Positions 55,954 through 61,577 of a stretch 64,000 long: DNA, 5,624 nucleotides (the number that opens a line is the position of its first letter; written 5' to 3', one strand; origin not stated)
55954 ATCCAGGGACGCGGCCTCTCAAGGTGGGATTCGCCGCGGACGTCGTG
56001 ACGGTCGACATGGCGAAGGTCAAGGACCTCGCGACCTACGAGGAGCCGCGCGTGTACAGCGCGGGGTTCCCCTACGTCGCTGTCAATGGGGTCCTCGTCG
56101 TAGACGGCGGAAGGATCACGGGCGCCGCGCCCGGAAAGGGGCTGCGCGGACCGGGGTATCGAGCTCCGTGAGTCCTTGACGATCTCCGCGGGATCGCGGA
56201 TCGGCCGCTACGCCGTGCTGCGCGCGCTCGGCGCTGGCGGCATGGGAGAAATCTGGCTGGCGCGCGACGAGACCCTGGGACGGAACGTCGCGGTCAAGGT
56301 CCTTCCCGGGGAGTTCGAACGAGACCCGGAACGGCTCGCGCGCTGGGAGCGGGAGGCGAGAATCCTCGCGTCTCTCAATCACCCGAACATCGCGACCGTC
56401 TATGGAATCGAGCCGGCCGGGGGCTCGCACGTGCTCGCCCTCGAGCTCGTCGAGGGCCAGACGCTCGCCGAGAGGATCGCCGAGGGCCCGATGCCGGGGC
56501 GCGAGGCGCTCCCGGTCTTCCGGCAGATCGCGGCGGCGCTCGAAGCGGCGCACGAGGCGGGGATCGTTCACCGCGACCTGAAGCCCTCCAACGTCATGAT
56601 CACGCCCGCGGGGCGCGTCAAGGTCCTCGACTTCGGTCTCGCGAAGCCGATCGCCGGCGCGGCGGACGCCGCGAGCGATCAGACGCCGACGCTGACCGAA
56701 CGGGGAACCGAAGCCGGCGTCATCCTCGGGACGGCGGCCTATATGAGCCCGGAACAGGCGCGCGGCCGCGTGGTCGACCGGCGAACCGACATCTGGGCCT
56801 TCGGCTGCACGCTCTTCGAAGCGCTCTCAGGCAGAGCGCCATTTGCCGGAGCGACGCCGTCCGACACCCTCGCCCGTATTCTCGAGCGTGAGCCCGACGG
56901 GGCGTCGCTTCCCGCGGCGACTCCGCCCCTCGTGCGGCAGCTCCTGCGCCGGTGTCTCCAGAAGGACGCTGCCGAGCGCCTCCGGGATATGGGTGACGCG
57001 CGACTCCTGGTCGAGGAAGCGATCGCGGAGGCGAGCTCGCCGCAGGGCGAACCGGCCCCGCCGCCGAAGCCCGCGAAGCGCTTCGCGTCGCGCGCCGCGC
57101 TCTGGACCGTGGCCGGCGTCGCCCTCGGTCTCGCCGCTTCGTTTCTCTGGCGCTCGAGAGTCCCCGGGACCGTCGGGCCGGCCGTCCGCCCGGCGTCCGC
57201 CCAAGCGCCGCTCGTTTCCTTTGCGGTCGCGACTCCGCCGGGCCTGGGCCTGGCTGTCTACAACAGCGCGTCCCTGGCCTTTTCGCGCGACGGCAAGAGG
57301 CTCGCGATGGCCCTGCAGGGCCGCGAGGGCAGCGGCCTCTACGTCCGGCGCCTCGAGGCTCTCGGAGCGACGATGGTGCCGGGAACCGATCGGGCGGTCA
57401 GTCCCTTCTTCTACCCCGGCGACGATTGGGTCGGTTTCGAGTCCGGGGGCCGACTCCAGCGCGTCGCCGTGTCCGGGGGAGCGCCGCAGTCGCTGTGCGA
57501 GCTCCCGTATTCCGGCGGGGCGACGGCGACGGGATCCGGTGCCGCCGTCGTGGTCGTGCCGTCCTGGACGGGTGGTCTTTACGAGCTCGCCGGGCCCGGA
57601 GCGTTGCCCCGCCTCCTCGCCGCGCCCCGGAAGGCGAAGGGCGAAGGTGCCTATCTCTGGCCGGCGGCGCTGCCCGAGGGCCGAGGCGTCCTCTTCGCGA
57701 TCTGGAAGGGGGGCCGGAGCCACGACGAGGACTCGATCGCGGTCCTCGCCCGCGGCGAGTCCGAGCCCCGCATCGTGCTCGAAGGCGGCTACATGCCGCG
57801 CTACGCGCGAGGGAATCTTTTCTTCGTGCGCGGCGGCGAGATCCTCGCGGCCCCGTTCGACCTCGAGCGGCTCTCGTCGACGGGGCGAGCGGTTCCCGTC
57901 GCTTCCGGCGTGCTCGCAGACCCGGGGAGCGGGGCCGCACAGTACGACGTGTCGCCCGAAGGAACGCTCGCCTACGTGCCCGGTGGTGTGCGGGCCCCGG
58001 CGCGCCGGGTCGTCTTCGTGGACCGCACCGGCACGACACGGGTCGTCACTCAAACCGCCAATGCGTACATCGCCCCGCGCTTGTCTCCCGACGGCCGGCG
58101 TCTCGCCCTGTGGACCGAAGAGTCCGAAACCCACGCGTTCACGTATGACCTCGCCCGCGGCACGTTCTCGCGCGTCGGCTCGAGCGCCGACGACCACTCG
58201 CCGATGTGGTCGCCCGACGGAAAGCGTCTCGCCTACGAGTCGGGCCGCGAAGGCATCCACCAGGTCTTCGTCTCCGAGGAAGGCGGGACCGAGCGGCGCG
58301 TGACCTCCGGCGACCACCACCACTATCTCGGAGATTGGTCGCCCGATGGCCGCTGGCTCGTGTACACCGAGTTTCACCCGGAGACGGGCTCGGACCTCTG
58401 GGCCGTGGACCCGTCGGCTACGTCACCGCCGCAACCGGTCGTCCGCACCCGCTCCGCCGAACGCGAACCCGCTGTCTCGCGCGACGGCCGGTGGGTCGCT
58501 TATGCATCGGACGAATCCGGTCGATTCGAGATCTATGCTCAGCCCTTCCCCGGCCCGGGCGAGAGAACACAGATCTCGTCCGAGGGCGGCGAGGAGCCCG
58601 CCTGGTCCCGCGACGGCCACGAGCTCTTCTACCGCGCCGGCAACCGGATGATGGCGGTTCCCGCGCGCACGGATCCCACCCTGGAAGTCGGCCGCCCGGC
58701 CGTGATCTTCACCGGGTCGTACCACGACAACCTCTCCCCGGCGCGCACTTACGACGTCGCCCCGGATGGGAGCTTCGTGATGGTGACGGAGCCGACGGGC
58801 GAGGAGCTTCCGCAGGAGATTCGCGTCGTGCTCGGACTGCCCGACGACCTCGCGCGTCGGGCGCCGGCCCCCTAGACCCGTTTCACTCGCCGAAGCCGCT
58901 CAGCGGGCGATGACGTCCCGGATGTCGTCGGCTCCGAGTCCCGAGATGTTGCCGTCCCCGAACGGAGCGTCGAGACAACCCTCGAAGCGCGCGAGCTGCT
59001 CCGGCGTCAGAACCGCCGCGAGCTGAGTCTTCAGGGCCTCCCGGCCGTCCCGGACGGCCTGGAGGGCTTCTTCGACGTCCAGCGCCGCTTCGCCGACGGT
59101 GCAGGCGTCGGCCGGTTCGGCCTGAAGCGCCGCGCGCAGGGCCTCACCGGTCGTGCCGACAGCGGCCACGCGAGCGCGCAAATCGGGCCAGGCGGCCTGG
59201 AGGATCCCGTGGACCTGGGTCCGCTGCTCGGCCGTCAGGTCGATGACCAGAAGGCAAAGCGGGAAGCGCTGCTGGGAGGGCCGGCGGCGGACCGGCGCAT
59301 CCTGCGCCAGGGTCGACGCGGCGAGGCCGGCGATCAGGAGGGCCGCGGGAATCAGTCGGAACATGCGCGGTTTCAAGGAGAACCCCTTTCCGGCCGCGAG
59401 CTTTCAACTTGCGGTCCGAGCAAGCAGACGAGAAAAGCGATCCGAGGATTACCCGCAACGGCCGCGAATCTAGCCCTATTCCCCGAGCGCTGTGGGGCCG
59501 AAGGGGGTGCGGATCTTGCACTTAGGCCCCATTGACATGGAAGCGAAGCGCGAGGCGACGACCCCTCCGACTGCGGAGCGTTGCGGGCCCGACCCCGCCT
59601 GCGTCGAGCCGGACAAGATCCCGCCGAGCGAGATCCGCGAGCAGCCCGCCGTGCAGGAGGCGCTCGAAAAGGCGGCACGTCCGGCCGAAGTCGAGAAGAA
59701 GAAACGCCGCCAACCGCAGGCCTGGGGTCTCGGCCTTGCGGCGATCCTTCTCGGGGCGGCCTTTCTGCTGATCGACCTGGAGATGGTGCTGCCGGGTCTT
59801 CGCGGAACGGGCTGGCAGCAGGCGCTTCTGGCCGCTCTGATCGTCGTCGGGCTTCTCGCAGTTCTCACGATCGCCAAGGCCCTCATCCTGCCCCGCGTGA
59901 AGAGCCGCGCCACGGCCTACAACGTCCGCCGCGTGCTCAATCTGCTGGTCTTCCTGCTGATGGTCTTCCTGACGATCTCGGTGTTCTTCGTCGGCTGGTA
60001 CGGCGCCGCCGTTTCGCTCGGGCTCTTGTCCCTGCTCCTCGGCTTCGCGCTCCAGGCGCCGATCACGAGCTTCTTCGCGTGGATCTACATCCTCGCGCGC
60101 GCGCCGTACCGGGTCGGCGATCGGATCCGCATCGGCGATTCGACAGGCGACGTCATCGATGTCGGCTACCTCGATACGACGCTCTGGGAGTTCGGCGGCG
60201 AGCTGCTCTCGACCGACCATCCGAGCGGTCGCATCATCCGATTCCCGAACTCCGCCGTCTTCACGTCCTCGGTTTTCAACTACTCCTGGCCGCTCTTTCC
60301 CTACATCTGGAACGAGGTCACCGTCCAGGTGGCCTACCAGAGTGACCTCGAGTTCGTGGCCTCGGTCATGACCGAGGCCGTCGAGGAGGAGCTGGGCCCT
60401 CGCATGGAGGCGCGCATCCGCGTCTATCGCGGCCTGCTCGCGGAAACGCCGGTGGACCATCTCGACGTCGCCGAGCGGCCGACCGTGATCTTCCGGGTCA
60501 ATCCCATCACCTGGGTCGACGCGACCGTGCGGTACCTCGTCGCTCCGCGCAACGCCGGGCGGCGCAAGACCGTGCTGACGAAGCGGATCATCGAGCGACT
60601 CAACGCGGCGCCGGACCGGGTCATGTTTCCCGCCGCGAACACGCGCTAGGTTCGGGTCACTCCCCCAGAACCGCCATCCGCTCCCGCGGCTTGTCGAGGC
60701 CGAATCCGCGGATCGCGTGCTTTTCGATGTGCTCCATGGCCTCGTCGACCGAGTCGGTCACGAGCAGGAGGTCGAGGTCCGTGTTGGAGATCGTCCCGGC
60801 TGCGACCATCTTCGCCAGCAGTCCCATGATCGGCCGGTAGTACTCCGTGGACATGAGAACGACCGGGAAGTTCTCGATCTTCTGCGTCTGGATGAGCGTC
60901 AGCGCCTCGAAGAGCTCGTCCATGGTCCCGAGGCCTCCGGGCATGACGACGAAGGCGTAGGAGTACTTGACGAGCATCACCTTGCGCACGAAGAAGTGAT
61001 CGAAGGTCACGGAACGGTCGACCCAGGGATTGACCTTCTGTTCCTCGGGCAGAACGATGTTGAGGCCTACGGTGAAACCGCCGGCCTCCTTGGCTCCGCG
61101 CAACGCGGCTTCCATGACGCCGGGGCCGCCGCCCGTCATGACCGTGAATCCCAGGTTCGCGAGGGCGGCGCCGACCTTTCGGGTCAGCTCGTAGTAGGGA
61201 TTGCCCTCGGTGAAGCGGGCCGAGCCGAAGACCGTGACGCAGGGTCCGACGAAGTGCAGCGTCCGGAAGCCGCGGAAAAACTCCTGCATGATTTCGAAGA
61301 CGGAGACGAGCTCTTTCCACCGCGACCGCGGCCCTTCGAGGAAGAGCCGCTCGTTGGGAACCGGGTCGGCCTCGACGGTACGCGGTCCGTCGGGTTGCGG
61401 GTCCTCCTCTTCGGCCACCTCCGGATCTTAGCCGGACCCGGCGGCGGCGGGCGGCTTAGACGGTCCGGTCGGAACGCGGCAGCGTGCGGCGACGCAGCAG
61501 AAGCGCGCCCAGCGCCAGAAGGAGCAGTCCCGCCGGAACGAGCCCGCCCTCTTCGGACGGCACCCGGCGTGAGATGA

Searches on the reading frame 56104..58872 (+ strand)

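Call 13: search_protein_families(library=pfam, proteins=[window:56104-58872:+], max_evalue=0.001)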
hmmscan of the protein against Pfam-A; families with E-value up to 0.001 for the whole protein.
window:56104-58872:+ (923 aa): 5 families
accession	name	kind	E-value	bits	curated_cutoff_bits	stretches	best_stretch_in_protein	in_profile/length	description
PF00069.31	Pkinase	-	2.7e-46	158.5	31.7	1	36-293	1-252/263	Protein kinase domain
PF07714.23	PK_Tyr_Ser-Thr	-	4.8e-33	115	23.1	1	39-293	4-249/258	Protein tyrosine and serine/threonine kinase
PF07676.18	PD40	-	1.8e-29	101.4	20.9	3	694-723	8-38/38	WD40-like Beta Propeller Repeat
PF01636.29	APH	-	4.3e-06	27.1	23.2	1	138-188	154-205/239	Phosphotransferase enzyme family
PF03109.22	ABC1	-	5.6e-05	22.8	22.9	1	106-183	140-217/244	ABC1 atypical kinase-like domain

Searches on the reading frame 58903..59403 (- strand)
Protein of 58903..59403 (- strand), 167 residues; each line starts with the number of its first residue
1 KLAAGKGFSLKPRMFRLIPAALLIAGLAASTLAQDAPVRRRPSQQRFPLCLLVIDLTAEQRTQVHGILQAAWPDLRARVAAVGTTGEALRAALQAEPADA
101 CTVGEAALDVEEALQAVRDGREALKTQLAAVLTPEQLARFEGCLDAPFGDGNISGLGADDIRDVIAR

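Call 13: search_protein_families(library=pfam, proteins=[window:58903-59403:-], max_evalue=0.001)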
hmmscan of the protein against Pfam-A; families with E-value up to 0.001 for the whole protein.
window:58903-59403:- (167 aa): 1 family
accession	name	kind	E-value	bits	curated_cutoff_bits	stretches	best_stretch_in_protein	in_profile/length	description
PF13801.11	Metal_resist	-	4.6e-09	36.9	29.2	1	21-137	7-123/125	Heavy-metal resistance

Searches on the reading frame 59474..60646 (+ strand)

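Call 13: search_protein_families(library=pfam, proteins=[window:59474-60646:+], max_evalue=0.001)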
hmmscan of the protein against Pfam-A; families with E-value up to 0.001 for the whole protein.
window:59474-60646:+ (391 aa): 1 family
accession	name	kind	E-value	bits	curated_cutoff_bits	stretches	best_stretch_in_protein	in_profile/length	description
PF00924.24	MS_channel_2nd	-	2.2e-13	50.5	20.2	1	197-271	3-67/68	Mechanosensitive ion channel, beta-domain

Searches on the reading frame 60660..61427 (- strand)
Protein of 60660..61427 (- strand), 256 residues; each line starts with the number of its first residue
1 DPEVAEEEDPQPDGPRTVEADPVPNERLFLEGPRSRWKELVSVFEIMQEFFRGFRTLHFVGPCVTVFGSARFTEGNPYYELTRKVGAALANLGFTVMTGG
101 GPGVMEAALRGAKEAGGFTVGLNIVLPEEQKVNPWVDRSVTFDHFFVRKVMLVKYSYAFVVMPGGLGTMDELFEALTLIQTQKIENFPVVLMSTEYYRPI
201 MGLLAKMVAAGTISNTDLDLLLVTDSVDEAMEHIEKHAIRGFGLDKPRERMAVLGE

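Call 13: search_protein_families(library=pfam, proteins=[window:60660-61427:-], max_evalue=0.001)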
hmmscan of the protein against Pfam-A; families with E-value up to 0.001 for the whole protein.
window:60660-61427:- (256 aa): 2 families
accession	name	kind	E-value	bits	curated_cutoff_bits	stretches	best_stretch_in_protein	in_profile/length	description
PF03641.19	Lysine_decarbox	-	5.1e-33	114.5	27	1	105-233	1-130/131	Possible lysine decarboxylase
PF18306.6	LDcluster4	-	1.2e-20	74.1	26.3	1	64-177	4-115/151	SLOG cluster4 family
